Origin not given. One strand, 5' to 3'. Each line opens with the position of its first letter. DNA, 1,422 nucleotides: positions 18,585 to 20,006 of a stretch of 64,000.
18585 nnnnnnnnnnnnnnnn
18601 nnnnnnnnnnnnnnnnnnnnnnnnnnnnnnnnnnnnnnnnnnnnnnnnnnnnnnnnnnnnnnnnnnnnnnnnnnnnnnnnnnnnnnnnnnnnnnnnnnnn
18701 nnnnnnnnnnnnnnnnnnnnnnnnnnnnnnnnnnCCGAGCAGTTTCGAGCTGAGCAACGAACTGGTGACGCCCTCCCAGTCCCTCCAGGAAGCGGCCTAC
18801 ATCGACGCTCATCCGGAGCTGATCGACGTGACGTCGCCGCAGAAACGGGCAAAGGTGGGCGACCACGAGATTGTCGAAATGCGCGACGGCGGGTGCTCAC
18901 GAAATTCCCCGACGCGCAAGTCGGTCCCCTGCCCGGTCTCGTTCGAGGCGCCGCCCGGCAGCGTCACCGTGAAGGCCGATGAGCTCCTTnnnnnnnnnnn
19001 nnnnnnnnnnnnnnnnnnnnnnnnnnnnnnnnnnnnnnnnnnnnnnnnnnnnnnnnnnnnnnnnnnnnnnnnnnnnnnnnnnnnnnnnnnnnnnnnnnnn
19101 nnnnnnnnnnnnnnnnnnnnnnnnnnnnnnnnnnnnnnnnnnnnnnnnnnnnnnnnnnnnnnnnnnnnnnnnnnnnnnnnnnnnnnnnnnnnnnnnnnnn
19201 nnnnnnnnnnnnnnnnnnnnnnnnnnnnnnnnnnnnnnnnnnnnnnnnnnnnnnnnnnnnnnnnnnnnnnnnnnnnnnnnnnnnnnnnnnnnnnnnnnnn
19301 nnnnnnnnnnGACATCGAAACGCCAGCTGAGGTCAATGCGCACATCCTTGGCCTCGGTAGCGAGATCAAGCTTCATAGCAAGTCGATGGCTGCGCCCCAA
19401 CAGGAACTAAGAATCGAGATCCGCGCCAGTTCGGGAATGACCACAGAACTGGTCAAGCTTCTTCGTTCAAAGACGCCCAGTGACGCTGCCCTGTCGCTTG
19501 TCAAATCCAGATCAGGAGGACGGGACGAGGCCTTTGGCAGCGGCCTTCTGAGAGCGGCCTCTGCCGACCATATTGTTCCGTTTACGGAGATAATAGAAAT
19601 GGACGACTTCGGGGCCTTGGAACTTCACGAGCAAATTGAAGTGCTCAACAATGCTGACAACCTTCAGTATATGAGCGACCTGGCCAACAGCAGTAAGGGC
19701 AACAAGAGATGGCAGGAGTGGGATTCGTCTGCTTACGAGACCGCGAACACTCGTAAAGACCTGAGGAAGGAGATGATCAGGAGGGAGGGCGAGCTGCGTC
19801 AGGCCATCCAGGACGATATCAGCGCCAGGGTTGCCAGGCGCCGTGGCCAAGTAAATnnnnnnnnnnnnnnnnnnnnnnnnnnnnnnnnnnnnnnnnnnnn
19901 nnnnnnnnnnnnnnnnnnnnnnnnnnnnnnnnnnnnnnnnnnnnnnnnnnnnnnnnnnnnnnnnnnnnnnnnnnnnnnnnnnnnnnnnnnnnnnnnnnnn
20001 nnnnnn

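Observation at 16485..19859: DUF4157-headed 1124-aa eCIS cargo ending in an HNH-like nuclease module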

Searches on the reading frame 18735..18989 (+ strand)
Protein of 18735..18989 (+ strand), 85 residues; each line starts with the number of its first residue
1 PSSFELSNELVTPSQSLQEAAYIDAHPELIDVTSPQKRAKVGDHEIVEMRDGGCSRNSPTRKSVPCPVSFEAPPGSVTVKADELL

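Call 65: search_protein_families(library=pfam, proteins=[window:18735-18989:+], max_evalue=1)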
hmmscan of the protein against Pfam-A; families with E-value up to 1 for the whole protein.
seq(85 aa): 0 families

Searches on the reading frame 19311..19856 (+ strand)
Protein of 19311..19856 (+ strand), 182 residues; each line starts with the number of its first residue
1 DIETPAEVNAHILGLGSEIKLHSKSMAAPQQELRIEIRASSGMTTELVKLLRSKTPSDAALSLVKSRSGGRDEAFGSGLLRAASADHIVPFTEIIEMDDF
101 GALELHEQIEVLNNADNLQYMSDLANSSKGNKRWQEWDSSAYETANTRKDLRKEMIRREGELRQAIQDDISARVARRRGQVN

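Call 8: find_homologous_proteins(query=window:19341-19856:+, max_evalue=0.001)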
Query seq(172 aa): 181 candidates shared short words with the query, none scored E <= 0.001.

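Call 9: search_solved_structures(query=window:19341-19856:+, max_evalue=10, show_alignments=3)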
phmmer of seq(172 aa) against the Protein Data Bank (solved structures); distinct sequences matched with E-value up to 10: 5.
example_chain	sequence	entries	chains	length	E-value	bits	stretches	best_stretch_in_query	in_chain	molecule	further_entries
9ryw_A1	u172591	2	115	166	0.4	13.8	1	91-144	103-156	6,7-dimethyl-8-ribityllumazine synthase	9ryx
9ryp_A1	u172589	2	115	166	1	12.4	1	91-144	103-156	6,7-dimethyl-8-ribityllumazine synthase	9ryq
9ryi_A1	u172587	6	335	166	1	12.4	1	91-144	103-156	6,7-dimethyl-8-ribityllumazine synthase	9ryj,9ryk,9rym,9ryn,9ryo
5jbx_A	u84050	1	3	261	1.7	11.7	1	69-113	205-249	3-hydroxybutyryl-CoA dehydratase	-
5jbw_A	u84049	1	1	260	1.7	11.7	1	69-113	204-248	3-hydroxybutyryl-CoA dehydratase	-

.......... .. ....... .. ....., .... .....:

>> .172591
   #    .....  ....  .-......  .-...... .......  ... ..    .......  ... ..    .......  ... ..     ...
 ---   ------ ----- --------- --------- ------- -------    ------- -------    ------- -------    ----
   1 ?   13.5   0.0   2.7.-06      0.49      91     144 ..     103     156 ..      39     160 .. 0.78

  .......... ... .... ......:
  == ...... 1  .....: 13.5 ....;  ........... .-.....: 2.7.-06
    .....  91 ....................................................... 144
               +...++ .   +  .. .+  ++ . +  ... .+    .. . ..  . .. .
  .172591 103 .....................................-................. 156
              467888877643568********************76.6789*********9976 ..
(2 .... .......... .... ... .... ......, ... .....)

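Call 17: search_protein_representatives(protein=window:19311-19856:+)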
Query: 182 residues. Proteins with E-value up to 0.001 (for the whole library): 406; up to 1e-10: 68; up to 1e-30: 1. The best 150 are listed.
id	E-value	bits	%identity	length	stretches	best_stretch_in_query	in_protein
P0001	3.0e-109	378.3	100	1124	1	1-182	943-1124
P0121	2.0e-22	96.1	47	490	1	43-179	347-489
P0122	4.3e-21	91.7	38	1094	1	16-173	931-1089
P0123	8.5e-20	87.5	37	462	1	15-176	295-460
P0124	1.8e-17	79.9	43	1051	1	49-175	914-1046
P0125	1.2e-16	77.2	34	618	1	19-177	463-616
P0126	2.6e-15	72.9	39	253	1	42-178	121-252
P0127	3.0e-15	72.7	41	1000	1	51-178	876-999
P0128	3.7e-15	72.4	41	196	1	49-172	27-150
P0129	7.5e-15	71.4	38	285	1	50-174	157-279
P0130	1.4e-14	70.6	38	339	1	44-174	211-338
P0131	2.3e-14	69.8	41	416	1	45-171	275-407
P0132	3.4e-14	69.3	38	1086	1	5-171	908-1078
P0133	4.5e-14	68.9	35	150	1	45-174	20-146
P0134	5.9e-14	68.5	34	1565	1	2-179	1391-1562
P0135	7.0e-14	68.3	34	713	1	12-169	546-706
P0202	4.0e-10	56.1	36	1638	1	26-174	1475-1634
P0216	1.1e-09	54.6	35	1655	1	31-173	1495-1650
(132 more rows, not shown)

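Call 26: search_protein_families(library=pfam, alignment_id=A1, max_evalue=0.01)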
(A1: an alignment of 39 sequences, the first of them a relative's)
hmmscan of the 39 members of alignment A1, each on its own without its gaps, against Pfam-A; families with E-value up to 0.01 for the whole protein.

A. member 1, P0122 (1094 aa): 1 family
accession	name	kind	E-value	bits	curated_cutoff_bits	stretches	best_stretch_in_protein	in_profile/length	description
PF13699.11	eCIS_core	-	4.2e-26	91.4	22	1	175-247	1-77/79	eCIS core domain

B. families by the number of members that match (of 39 scanned): 23 families
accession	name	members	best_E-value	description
PF13699.11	eCIS_core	27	4.7e-36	eCIS core domain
PF15500.11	Ntox1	5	7e-24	Putative RNase-like toxin, toxin_1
PF05593.20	RHS_repeat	2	8.9e-120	RHS Repeat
PF00191.25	Annexin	2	1.2e-22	Annexin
PF20148.4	DUF6531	2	1.7e-17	Domain of unknown function (DUF6531)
PF01442.23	Apolipoprotein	2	2.7e-12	Apolipoprotein A1/A4/E domain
PF03527.20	RHS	2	1.7e-05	RHS protein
PF07510.16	GmrSD_C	2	0.00014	GmrSD restriction endonucleases, C-terminal domain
PF03729.18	DUF308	2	0.004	Short repeat of unknown function (DUF308)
PF04830.18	DUF637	1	8.6e-30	Possible hemagglutinin (DUF637)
PF05488.18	PAAR_motif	1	1.5e-14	PAAR motif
PF01841.26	Transglut_core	1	8.7e-10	Transglutaminase-like superfamily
PF13332.12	Fil_haemagg_2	1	1.4e-09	Hemagglutinin repeat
PF05478.16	Prominin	1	6.9e-07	Prominin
PF02601.20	Exonuc_VII_L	1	7e-05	Exonuclease VII, large subunit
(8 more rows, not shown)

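Call 30: search_solved_structures(query=A2, max_evalue=10, show_alignments=4)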
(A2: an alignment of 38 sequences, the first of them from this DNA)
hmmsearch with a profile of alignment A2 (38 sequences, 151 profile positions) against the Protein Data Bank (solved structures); distinct sequences matched with E-value up to 10: 4.
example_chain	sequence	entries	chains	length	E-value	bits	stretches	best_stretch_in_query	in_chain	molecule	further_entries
4wbq_A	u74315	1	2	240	0.34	14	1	67-136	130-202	QDE-2-interacting protein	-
1t07_A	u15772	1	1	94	0.47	13.6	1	103-147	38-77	Hypothetical UPF0269 protein PA5148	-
5ol9_A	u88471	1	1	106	0.87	12.7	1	27-91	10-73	Transcription elongation factor, mitochondrial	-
8d2k_A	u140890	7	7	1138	1.4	12.1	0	85-115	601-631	CRISPR-associated endonuclease, Csn1 family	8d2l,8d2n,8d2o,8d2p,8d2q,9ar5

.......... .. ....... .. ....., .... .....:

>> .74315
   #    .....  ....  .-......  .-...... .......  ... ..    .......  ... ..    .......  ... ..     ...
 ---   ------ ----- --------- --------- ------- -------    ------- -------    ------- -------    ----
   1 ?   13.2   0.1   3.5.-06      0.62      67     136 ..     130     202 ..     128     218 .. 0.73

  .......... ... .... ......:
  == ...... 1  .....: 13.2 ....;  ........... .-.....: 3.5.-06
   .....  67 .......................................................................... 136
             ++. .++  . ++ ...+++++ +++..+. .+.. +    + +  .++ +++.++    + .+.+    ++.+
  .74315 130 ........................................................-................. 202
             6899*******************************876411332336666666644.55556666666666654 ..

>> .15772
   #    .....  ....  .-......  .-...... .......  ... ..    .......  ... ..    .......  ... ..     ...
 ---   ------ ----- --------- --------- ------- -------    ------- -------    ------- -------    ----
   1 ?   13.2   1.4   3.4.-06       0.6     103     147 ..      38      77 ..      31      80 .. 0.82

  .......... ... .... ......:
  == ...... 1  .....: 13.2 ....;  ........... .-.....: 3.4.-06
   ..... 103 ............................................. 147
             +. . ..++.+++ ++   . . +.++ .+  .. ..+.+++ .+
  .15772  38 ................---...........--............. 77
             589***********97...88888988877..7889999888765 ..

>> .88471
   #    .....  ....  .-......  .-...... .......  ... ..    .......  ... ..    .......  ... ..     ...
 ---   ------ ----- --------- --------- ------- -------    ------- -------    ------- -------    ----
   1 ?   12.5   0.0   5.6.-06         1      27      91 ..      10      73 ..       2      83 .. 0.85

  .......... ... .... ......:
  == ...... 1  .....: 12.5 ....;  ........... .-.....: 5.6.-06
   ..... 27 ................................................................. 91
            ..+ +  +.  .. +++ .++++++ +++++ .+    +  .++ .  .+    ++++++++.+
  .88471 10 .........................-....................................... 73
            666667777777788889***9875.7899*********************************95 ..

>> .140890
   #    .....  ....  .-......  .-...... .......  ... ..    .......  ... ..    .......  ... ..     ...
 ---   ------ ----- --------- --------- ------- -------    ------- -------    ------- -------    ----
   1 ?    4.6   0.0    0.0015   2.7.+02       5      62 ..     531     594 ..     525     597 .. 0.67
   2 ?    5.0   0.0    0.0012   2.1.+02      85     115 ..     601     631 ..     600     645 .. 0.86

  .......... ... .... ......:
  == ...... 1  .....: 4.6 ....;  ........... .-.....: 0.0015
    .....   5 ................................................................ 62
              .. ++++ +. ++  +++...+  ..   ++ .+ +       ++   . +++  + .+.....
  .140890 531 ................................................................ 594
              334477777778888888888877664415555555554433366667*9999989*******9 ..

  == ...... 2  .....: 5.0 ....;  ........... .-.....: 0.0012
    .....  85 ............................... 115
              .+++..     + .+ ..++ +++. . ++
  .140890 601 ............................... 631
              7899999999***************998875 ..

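Call 37: predict_structure(alignment_id=A2)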
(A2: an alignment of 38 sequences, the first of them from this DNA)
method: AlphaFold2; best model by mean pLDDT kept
length: 147 residues; sequences in the alignment: 38
mean_pLDDT: 91.2   pTM: 0.86
mean pLDDT of the five models: 91.2, 89.9, 89.9, 88.9, 88.8
residues with pLDDT >= 90: 112; 70-90: 24; 50-70: 11; < 50: 0
segments of 3 or more residues with pLDDT < 50: none
pLDDT, mean of each block of 10 residues (from residue 1): 74 97 97 93 86 97 97 98 95 94 76 80 98 98 87
secondary structure, 60 per line:
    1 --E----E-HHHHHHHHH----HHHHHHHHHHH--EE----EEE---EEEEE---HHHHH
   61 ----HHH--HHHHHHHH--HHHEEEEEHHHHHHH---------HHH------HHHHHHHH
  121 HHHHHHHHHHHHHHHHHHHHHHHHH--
elements in order: H10-18 H23-33 E42-44 E48-52 H56-60 H70-77 E83-87 H88-94 H113-145

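Call 42: fold_search(model_id=the predicted structure, library=pdb)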
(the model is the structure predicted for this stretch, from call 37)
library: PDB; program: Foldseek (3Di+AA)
matches with E <= 10: 126; with E <= 0.001: 0
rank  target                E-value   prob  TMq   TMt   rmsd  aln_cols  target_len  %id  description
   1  5vgb_A                2.5e-02  0.97  0.39  0.40   8.7       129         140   14  Crystal structure of NmeCas9 HNH domain bound to anti-CRISPR AcrIIC1 (released 2017-08-30)
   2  7mpz                  3.4e-02  0.94  0.37  0.39  11.0       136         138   15  HNH Nuclease Domain from G. stearothermophilus Cas9 (released 2021-12-22)
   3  4oge                  3.6e-02  0.96  0.39  0.07  11.0       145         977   15  Crystal structure of the Type II-C Cas9 enzyme from Actinomyces naeslundii (released 2014-02-12)
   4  9j1y_A                4.6e-02  0.93  0.38  0.39   9.6       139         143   12  Crystal structure of Nme1Cas9 HNH domain bound to anti-CRISPR AcrIIC1Boe. (released 2026-03-04)
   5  8f43                  4.9e-02  0.99  0.40  0.52   5.1       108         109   14  HNH Nuclease Domain from G. stearothermophilus Cas9, K597A mutant (released 2022-12-21)
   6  4ogc                  4.9e-02  0.94  0.40  0.08  11.3       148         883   16  Crystal structure of the Type II-C Cas9 enzyme from Actinomyces naeslundii (released 2014-02-12)
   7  8d2k_A                7.0e-02  0.85  0.39  0.06  13.9       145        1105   16  Structure of Acidothermus cellulolyticus Cas9 ternary complex (Cleavage Intermediate 2) (released 2023-12-20)
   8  8y0d_A                7.9e-02  0.93  0.41  0.07   9.5       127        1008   14  Crystal structure of SauCas9 in complex with sgRNA and 20nt ssDNA target (released 2025-01-01)
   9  8zcy_A                8.3e-02  0.89  0.39  0.10   9.8       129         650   16  Cryo-EM structure of eSaCas9_NNG-guide RNA-target DNA complex in an interrogation state (released 2025-11-05)
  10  8if0_X                9.4e-02  0.85  0.38  0.37  10.0       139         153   12  NmeHNH-AcrIIC1 complex (released 2024-04-24)
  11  8jft_A                1.0e-01  0.94  0.43  0.07   9.4       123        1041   13  Cryo-EM structure of SaCas9-AcrIIA15 CTD-sgRNA complex (released 2024-02-28)
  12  9j2g_A                1.1e-01  0.85  0.39  0.41   9.5       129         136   15  Crystal structure of Nme1Cas9 HNH domain bound to anti-CRISPR AcrIIC1Vei (released 2026-03-04)
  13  8zcz_A                1.2e-01  0.80  0.38  0.08  11.2       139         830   13  Cryo-EM structure of eSaCas9_NNG-guide RNA-target DNA complex in an interrogation state (released 2025-11-05)
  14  6ghc_B                1.3e-01  0.90  0.36  0.20   5.2       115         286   12  Modification dependent EcoKMcrA restriction endonuclease (released 2018-08-08)
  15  8d2q_A                1.3e-01  0.60  0.38  0.07  13.6       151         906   17  Structure of Acidothermus cellulolyticus Cas9 ternary complex (Post-cleavage 1) (released 2023-12-20)
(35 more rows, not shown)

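Call 43: find_homologous_proteins(query=A2, max_evalue=0.001)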
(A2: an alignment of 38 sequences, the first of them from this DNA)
Query A2 (38 sequences) (147 aa, profile of the alignment): 33 proteins with E <= 0.001 among 5941 candidates.
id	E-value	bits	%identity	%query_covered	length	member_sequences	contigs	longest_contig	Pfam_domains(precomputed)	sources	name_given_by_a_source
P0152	2.6e-48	182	34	99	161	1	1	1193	-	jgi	jgi:hypothetical protein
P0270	4.3e-47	178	35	93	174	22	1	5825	-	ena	-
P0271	1.5e-46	176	36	92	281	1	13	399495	-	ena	-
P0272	1.5e-46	176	36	92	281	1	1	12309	-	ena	-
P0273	1.6e-46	176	36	92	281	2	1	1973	-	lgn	-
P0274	1.8e-46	176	37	92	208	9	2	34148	-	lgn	-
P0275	2.2e-46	175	34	93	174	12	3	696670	-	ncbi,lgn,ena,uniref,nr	ncbi:transposase [Streptococcus oralis subsp. tigurinus]|uniref:Transposase n=2 Tax=Streptococcus or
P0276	2.6e-46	175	35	92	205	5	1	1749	-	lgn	-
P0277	3.4e-46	175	34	92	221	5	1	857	-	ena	-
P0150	3.7e-46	175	33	93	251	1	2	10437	-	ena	-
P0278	3.8e-46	175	34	93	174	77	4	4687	-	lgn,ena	-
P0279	4.7e-46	174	33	93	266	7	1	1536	-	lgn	-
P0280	1.2e-45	173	33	93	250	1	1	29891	-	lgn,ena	-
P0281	1.6e-45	173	36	92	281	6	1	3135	-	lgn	-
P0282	5.6e-45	171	33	92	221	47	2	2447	-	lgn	-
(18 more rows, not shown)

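Call 44: search_protein_families(library=pfam, alignment_id=A2, max_evalue=1)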
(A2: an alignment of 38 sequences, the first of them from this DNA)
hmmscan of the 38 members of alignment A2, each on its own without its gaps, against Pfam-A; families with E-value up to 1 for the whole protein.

A. member 1, seq(147 aa): 1 family
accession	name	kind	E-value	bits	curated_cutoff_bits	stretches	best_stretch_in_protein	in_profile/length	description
PF14563.12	DUF4444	-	0.13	12.4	31.6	1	35-61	16-41/42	Domain of unknown function (DUF4444)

B. families by the number of members that match (of 38 scanned): 28 families (the first 25 are shown)
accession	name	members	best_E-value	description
PF07510.16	GmrSD_C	13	8.3e-06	GmrSD restriction endonucleases, C-terminal domain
PF08965.17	Aca2_YdiL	3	0.013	Aca2/YdiL-like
PF25042.1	DUF7787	2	0.073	Domain of unknown function (DUF7787)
PF13395.12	HNH_4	2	0.22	HNH endonuclease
PF18006.6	SepRS_C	1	0.0022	O-phosphoseryl-tRNA synthetase C-terminal domain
PF14410.12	GH-E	1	0.013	HNH/ENDO VII superfamily nuclease with conserved GHE residues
PF24319.2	DUF7491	1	0.026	Coiled-coil region of unknown function (DUF7491)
PF04959.19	ARS2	1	0.036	Arsenite-resistance protein 2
PF14412.12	AHH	1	0.037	A nuclease family of the HNH/ENDO VII superfamily with conserved AHH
PF09450.16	DUF2019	1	0.057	Domain of unknown function (DUF2019)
PF21928.1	XLF_CC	1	0.058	XLF protein coiled-coil region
PF12968.13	DUF3856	1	0.059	Domain of Unknown Function (DUF3856)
PF23051.1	DUF7040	1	0.092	Domain of unknown function (DUF7040)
PF19405.4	DUF5978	1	0.098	Family of unknown function (DUF5978)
PF23594.1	RPN11_C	1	0.1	26S proteasome regulatory subunit RPN11 C-terminal domain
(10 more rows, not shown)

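Call 65: search_protein_families(library=pfam, proteins=[P0121, P0124, P0216, P0135, P0202], max_evalue=1)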
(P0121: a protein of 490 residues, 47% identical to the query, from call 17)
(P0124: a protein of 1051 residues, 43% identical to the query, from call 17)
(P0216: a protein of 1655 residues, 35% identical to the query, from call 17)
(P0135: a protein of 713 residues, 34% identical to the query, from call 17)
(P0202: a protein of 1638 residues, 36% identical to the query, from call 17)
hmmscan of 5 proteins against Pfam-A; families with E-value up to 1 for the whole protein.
P0121 (490 aa): 3 families
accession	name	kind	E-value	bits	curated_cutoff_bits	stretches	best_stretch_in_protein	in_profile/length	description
PF24430.1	DUF7553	-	0.11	13.4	27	1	295-345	20-65/85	Family of unknown function (DUF7553)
PF17111.11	PigL_N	-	0.64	9.8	27.2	1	232-279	14-61/209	Pigment biosynthesis cluster protein PigL N-terminal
PF10428.14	SOG2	-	0.68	9.7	26.9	0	188-367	250-417/475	RAM signalling pathway protein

P0124 (1051 aa): 5 families
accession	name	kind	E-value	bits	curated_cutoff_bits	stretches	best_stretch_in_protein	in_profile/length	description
PF13699.11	eCIS_core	-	1.7e-30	105.4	22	1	29-106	1-78/79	eCIS core domain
PF11074.14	DUF2779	-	0.034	14.9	23.3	0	799-833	88-123/126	Domain of unknown function(DUF2779)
PF18477.7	PIN_9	-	0.068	13.8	26.3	1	831-903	5-71/116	PIN like domain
PF19527.4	DUF6055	-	0.11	11.8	27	1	64-103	102-142/417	Family of unknown function (DUF6055)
PF10393.14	Matrilin_ccoil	-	0.34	11.1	26.3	1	797-820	20-43/45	Trimeric coiled-coil oligomerisation domain of matrilin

P0216 (1655 aa): 2 families
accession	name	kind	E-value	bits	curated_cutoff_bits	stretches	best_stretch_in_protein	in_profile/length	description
PF13699.11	eCIS_core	-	6.1e-21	74.8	22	1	168-241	1-78/79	eCIS core domain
PF01277.22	Oleosin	-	0.095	12.9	25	1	923-1024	13-108/113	Oleosin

P0135 (713 aa): 0 families

P0202 (1638 aa): 7 families
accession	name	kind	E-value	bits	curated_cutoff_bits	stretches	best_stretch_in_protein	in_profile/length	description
PF13699.11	eCIS_core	-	2.6e-24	85.6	22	1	268-341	1-78/79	eCIS core domain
PF00191.25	Annexin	-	1.2e-22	80.1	25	2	393-450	2-59/66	Annexin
PF24922.1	ACBP4_C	-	0.0044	17.7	31.2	1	1310-1373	14-77/105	Acyl-CoA-binding domain-containing protein 4-6, C-terminal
PF07426.16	Dynactin_p22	-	0.0069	16.6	25.2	1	1384-1471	3-87/168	Dynactin subunit p22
PF00740.23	Parvo_coat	-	0.019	14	27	1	126-230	293-402/525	Parvovirus coat protein VP2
PF10241.14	KxDL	-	0.07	13.9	27.2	0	1378-1421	38-81/86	Uncharacterized conserved protein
PF11559.13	ADIP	-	0.63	10.6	34.3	0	1376-1442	75-139/151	Afadin- and alpha -actinin-Binding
